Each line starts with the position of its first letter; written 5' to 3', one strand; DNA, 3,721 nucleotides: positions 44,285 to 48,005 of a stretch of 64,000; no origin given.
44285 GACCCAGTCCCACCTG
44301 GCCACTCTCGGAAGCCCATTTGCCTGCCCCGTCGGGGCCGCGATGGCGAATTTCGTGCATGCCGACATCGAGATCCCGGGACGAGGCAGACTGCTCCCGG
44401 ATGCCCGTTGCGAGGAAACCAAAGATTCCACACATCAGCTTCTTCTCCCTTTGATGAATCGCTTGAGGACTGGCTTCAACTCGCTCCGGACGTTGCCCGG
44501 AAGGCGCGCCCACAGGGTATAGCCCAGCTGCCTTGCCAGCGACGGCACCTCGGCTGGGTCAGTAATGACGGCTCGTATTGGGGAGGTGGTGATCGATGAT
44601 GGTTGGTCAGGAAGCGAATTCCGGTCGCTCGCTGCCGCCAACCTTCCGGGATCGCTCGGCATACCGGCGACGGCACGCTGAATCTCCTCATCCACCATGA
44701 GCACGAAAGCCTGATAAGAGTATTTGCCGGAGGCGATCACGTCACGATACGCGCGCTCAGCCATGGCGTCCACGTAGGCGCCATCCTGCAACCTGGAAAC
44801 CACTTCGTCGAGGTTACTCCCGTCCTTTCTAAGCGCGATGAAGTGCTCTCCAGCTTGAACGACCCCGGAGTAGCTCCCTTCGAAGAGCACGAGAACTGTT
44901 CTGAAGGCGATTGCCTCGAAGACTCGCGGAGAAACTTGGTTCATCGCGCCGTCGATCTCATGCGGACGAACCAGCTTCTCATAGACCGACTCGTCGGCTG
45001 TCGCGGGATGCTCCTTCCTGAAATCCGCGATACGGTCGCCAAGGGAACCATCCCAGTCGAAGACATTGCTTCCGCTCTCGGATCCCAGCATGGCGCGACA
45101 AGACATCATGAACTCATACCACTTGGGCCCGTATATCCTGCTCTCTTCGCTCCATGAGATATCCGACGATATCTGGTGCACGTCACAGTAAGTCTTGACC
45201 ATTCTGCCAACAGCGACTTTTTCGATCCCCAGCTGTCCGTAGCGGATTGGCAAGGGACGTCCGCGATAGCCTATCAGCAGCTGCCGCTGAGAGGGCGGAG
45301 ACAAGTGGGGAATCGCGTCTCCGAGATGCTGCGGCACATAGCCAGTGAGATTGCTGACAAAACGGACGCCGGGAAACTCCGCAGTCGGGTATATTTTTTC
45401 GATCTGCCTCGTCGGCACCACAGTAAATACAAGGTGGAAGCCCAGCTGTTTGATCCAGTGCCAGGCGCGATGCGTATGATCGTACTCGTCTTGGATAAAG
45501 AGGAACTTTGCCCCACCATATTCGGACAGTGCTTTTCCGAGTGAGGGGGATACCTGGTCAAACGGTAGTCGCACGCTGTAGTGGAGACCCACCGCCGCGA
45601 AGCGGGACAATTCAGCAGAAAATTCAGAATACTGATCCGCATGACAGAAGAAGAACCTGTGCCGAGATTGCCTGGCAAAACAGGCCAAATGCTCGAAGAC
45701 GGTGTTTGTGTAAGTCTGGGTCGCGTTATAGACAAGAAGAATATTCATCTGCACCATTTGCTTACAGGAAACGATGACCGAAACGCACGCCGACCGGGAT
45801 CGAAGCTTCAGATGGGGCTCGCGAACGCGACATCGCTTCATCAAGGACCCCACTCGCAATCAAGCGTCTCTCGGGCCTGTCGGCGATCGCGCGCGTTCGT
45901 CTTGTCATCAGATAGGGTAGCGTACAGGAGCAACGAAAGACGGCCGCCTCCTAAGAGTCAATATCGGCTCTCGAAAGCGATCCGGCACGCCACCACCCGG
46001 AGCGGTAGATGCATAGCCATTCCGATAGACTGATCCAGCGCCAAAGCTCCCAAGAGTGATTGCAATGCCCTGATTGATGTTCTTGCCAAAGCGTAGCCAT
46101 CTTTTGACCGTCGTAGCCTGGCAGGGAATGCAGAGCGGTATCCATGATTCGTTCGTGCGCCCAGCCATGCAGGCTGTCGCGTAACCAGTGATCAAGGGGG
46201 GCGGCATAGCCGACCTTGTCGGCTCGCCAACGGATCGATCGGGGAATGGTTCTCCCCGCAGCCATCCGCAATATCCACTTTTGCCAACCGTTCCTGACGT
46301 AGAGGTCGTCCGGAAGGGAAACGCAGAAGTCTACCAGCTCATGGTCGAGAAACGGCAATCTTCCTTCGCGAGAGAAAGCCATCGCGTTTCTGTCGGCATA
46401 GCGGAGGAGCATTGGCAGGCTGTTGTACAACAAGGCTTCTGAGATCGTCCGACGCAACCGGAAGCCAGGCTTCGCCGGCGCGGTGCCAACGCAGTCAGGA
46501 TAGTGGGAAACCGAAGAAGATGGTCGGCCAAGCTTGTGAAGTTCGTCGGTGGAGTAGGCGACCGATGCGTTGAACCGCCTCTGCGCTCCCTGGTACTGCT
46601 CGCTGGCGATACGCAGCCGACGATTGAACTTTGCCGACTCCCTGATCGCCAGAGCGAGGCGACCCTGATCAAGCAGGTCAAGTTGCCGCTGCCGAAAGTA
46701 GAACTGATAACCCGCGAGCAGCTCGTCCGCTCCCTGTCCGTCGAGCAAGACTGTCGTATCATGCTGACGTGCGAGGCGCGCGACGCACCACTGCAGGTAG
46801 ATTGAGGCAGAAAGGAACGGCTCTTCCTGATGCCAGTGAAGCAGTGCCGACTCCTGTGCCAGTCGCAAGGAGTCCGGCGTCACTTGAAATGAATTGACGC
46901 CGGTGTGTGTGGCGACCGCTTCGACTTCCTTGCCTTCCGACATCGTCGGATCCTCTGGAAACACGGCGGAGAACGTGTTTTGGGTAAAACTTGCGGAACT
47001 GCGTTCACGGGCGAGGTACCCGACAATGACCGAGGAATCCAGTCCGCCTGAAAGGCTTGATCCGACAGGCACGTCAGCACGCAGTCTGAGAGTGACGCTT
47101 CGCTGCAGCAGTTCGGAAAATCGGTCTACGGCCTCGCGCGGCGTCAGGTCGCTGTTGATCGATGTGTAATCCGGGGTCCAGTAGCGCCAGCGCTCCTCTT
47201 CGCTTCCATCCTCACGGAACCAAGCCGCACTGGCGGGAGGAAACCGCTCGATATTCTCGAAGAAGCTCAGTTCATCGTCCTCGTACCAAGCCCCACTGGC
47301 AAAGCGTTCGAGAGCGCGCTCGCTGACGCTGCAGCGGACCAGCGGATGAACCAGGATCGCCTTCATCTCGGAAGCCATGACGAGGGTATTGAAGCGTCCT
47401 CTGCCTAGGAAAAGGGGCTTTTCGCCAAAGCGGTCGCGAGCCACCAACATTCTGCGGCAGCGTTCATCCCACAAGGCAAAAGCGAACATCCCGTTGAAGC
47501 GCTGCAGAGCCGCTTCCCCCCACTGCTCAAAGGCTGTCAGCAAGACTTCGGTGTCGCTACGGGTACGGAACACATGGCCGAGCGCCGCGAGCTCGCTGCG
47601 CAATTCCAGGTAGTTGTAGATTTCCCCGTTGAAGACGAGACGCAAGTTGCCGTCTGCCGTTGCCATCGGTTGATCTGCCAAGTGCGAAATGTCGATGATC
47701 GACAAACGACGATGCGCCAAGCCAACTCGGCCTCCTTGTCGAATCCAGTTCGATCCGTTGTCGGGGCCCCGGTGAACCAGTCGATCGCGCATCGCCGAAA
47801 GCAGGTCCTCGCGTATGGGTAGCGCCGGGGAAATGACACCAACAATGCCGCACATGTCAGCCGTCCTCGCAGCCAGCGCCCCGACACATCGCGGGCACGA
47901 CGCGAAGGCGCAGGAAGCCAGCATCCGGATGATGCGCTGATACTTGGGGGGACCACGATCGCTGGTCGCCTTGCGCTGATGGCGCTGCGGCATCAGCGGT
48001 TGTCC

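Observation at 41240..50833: Alternating AsnB-like amidotransferases and an uncharacterised ~430-aa CgeB-like unit, three copies of each in the locus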

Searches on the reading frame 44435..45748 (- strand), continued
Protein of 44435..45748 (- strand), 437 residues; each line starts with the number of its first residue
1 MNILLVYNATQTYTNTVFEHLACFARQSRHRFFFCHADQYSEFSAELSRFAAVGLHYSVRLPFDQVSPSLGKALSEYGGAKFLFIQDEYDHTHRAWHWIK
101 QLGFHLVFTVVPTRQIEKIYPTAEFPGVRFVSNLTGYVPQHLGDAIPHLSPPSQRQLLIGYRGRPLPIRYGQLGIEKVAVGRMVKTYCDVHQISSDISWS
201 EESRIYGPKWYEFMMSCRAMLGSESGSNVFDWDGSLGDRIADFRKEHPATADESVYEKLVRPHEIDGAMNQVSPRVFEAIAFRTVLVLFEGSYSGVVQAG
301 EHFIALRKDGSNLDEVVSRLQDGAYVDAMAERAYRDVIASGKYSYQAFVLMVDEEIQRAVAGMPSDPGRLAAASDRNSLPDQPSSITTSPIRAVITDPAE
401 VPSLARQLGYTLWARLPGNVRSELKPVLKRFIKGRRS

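Call 67: search_protein_families(library=pfam, proteins=[P0269, P0287, P0290, P0273, P0272], max_evalue=0.00001)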
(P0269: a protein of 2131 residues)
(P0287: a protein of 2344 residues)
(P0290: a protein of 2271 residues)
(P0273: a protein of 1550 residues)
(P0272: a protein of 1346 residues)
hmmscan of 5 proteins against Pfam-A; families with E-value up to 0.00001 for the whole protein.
P0269 (2131 aa): 1 family
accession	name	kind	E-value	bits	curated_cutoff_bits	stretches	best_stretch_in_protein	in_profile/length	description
PF13524.12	Glyco_trans_1_2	-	8.9e-06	26.1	25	0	547-691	17-139/144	Glycosyl transferase-like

P0287 (2344 aa): 17 families
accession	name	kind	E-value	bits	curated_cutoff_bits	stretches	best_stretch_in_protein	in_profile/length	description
PF00535.33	Glycos_transf_2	-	1.4e-81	272.8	23.3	3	1685-1841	1-162/168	Glycosyl transferase family 2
PF10111.15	Glyco_tranf_2_2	-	1.7e-33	116.7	27.3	3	1241-1452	3-228/276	Glycosyltransferase like family 2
PF13641.12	Glyco_tranf_2_3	-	2.2e-33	116.6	27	3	1684-1880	3-208/230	Glycosyltransferase like family 2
PF14559.12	TPR_19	-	5.2e-23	81.6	25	1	632-690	2-59/68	Tetratricopeptide repeat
PF07719.23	TPR_2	-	2.6e-21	74.4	27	0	622-654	2-34/34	Tetratricopeptide repeat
PF13428.12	TPR_14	-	3.2e-21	74.1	23.5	0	622-664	2-44/44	Tetratricopeptide repeat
PF13432.12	TPR_16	-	3e-17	63.2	32.7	1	627-688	3-64/65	Tetratricopeptide repeat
PF13181.12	TPR_8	-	6.9e-15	54.3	25.7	0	622-654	2-34/34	Tetratricopeptide repeat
PF00515.34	TPR_1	-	9.1e-15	54.2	27.8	0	622-654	2-34/34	Tetratricopeptide repeat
PF12895.13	ANAPC3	-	5.3e-14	52.7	27.2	0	542-608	16-77/82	Anaphase-promoting complex, cyclosome, subunit 3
PF13424.12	TPR_12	-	2e-12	47.6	30.1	0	622-685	4-75/77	Tetratricopeptide repeat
PF13414.12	TPR_11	-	4.9e-12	45.8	26.8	0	628-663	1-36/42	TPR repeat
PF23914.1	TPR_CcmH_CycH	-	7.9e-12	45.7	42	0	577-654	77-154/158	Cytochrome c-type biogenesis protein H TPR domain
PF13431.12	TPR_17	-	2.6e-11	43.3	24.4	0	644-674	2-32/34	Tetratricopeptide repeat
PF13176.12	TPR_7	-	1.4e-09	37.7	27.9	0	623-653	1-31/36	Tetratricopeptide repeat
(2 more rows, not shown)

P0290 (2271 aa): 18 families
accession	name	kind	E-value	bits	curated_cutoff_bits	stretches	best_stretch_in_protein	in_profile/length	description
PF23914.1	TPR_CcmH_CycH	-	3.1e-16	60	42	1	2132-2214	57-142/158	Cytochrome c-type biogenesis protein H TPR domain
PF14559.12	TPR_19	-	1.1e-14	54.9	25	0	2142-2197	8-65/68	Tetratricopeptide repeat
PF13692.12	Glyco_trans_1_4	-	1.8e-12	48.2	27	1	1331-1477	2-139/142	Glycosyl transferases group 1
PF13414.12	TPR_11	-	2.2e-12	46.9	26.8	1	586-616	1-31/42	TPR repeat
PF13432.12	TPR_16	-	3.2e-12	47.1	32.7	0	557-610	9-62/65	Tetratricopeptide repeat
PF13439.12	Glyco_transf_4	-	6.3e-11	43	28.5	1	1128-1302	6-163/170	Glycosyltransferase Family 4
PF12895.13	ANAPC3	-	1.2e-09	38.8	27.2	0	540-604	18-81/82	Anaphase-promoting complex, cyclosome, subunit 3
PF13428.12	TPR_14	-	2.8e-09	37.2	23.5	0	580-619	2-41/44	Tetratricopeptide repeat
PF07719.23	TPR_2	-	1.2e-08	34.9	27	0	580-611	2-33/34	Tetratricopeptide repeat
PF00515.34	TPR_1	-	1.5e-08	34.5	27.8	1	580-611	2-33/34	Tetratricopeptide repeat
PF13524.12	Glyco_trans_1_2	-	1.6e-08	35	25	0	1362-1457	16-94/144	Glycosyl transferase-like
PF13424.12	TPR_12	-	6.6e-08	33.1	30.1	0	579-608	45-74/77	Tetratricopeptide repeat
PF13181.12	TPR_8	-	7e-07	29.4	25.7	0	580-611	2-33/34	Tetratricopeptide repeat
PF13431.12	TPR_17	-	9.9e-07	29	24.4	0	571-599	5-33/34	Tetratricopeptide repeat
PF13176.12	TPR_7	-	1.2e-06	28.6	27.9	0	581-610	1-30/36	Tetratricopeptide repeat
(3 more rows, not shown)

P0273 (1550 aa): 3 families
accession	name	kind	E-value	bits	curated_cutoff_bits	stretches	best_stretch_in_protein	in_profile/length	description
PF13186.11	SPASM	-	2.3e-16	60.3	21.5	1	659-726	1-67/67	Iron-sulfur cluster-binding domain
PF04055.27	Radical_SAM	-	4.7e-14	53.3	29.5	1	457-604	1-143/166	Radical SAM superfamily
PF13524.12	Glyco_trans_1_2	-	5.9e-11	42.9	25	0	1203-1281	61-138/144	Glycosyl transferase-like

P0272 (1346 aa): 4 families
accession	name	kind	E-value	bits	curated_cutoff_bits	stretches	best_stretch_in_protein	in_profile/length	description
PF13524.12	Glyco_trans_1_2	-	9.1e-13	48.8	25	1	693-807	33-142/144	Glycosyl transferase-like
PF00534.26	Glycos_transf_1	-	5e-12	46.1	26.4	1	623-792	7-171/172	Glycosyl transferases group 1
PF13692.12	Glyco_trans_1_4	-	1.3e-10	42.1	27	1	634-776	4-139/142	Glycosyl transferases group 1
PF13579.12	Glyco_trans_4_4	-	9e-06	26.5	29.7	0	521-600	69-145/158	Glycosyl transferase 4-like domain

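Call 69: list_cluster_members(proteins=[L082:16618-19248:+, L082:14581-16491:+, L082:12652-14559:+, L082:10001-12631:+])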
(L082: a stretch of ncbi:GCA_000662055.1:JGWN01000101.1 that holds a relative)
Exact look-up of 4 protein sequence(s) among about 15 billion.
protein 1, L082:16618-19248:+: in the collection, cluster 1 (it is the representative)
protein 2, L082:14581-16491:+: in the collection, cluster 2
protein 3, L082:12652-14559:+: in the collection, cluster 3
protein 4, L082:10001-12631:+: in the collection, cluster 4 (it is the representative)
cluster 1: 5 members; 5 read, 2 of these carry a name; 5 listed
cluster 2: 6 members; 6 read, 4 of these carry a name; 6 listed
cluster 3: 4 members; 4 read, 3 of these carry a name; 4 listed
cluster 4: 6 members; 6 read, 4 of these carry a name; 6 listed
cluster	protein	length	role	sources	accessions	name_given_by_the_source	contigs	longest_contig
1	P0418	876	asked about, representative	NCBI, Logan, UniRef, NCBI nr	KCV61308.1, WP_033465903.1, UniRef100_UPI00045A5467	glycosyltransferase, group 1 family protein [Bordetella bronchiseptica 99-R-0433] | glycosyltransferase n=1 Tax=Bordetella bronchiseptica TaxID=518 RepID=UPI00045A5467 | glycosyltransferase [Bordetella bronchiseptica]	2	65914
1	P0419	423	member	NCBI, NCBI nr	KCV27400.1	glycosyltransferase, group 1 family protein [Bordetella bronchiseptica 00-P-2730]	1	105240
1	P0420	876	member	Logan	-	-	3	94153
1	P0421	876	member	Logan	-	-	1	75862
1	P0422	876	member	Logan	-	-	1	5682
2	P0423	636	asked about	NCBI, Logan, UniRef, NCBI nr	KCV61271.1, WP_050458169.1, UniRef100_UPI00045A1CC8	asparagine synthase (glutamine-hydrolyzing) [Bordetella bronchiseptica 99-R-0433] | asparagine synthase (glutamine-hydrolyzing) n=1 Tax=Bordetella bronchiseptica TaxID=518 ... | asparagine synthase (glutamine-hydrolyzing) [Bordetella bronchiseptica]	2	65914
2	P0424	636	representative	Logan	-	-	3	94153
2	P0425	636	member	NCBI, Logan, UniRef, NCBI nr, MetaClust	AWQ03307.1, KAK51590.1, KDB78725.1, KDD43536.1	asparagine synthase (glutamine-hydrolyzing) [Bordetella bronchiseptica] | asparagine synthase (glutamine-hydrolyzing) n=1 Tax=Bordetella bronchiseptica TaxID=518 ... | status=active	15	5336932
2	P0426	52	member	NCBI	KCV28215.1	hypothetical protein L489_5644, partial [Bordetella bronchiseptica 00-P-2730]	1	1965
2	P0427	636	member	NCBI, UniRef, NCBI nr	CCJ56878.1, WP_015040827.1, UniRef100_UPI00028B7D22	putative asparagine synthetase [Bordetella bronchiseptica MO149] | asparagine synthase (glutamine-hydrolyzing) n=1 Tax=Bordetella bronchiseptica TaxID=518 ... | asparagine synthase (glutamine-hydrolyzing) [Bordetella bronchiseptica]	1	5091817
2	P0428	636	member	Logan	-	-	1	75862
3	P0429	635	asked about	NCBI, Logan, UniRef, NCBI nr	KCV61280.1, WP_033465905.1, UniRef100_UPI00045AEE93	asparagine synthase (glutamine-hydrolyzing) [Bordetella bronchiseptica 99-R-0433] | asparagine synthase (glutamine-hydrolyzing) n=1 Tax=Bordetella bronchiseptica TaxID=518 ... | asparagine synthase (glutamine-hydrolyzing) [Bordetella bronchiseptica]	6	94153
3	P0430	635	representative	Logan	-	-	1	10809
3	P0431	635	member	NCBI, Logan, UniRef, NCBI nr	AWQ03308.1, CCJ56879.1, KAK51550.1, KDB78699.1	asparagine synthase (glutamine-hydrolyzing) [Bordetella bronchiseptica] | asparagine synthase (glutamine-hydrolyzing) n=1 Tax=Bordetella bronchiseptica TaxID=518 ...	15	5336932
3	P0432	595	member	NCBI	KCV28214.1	asparagine synthase (glutamine-hydrolyzing), partial [Bordetella bronchiseptica 00-P-2730]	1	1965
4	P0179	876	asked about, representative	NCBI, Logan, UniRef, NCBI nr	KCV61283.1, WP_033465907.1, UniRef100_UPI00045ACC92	glycosyltransferase, group 1 family protein [Bordetella bronchiseptica 99-R-0433] | glycosyltransferase family protein n=1 Tax=Bordetella bronchiseptica TaxID=518 ... | glycosyltransferase [Bordetella bronchiseptica]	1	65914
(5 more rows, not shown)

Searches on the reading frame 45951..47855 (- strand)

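Call 3: search_protein_families(library=pfam, proteins=[window:45951-47855:-], max_evalue=0.01)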
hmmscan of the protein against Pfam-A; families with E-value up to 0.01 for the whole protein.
window:45951-47855:- (634 aa): 4 families
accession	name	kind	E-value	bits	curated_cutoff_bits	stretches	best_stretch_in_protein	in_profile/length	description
PF00733.27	Asn_synthase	-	5.1e-76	257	21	1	246-614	2-353/354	Asparagine synthase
PF13537.11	GATase_7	-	1.8e-44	151.1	25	1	48-168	1-122/123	Glutamine amidotransferase domain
PF13522.11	GATase_6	-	3.3e-43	147.3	27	1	37-163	7-130/130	Glutamine amidotransferase domain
PF12481.13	DUF3700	-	0.00098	19.1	27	1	116-167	125-176/228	Aluminium induced protein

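Call 5: search_protein_families(library=ncbifam, proteins=[window:45951-47855:-], max_evalue=1)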
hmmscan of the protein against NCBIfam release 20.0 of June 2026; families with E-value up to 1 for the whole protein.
window:45951-47855:- (634 aa): 11 families
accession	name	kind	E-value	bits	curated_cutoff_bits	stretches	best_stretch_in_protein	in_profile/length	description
TIGR01536.1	asn_synth_AEB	equivalog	7.5e-129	431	267.1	1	2-550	1-517/517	asparagine synthase (glutamine-hydrolyzing)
TIGR03108.1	eps_aminotran_1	hypoth_equivalog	1.6e-117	393.8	816.9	2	1-390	1-381/628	XrtA/PEP-CTERM system amidotransferase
TIGR03104.1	trio_amidotrans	equivalog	3.7e-90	302.8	570.1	2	1-409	1-408/589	N-acetylglutaminylglutamine amidotransferase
NF033535.1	lass_lactam_cya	exception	1.8e-89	301.1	525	2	1-402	1-394/668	lasso peptide isopeptide bond-forming cyclase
NF006949.0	PRK09431.1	equivalog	2.3e-75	254.2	499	2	1-388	1-363/554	asparagine synthase B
NF033561.1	macrolact_Ik_Al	subfamily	1.1e-15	57.3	300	1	111-562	70-505/561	albusnodin/ikarugamycin family macrolactam cyclase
NF001484.0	PRK00331.1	subfamily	1.4e-12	46.8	381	1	43-170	66-201/601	isomerizing glutamine--fructose-6-phosphate transaminase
TIGR01134.1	purF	equivalog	2.1e-12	47.1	350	1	42-169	64-201/432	amidophosphoribosyltransferase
TIGR01135.1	glmS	equivalog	4e-11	42.1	418.05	1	43-170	65-200/607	glutamine--fructose-6-phosphate transaminase (isomerizing)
TIGR00552.1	nadE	equivalog_domain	0.019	14.2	63.65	1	262-348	25-107/251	NAD(+) synthase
NF002048.0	PRK00876.1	subfamily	0.21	10.3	313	1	240-323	17-96/330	NAD(+) synthase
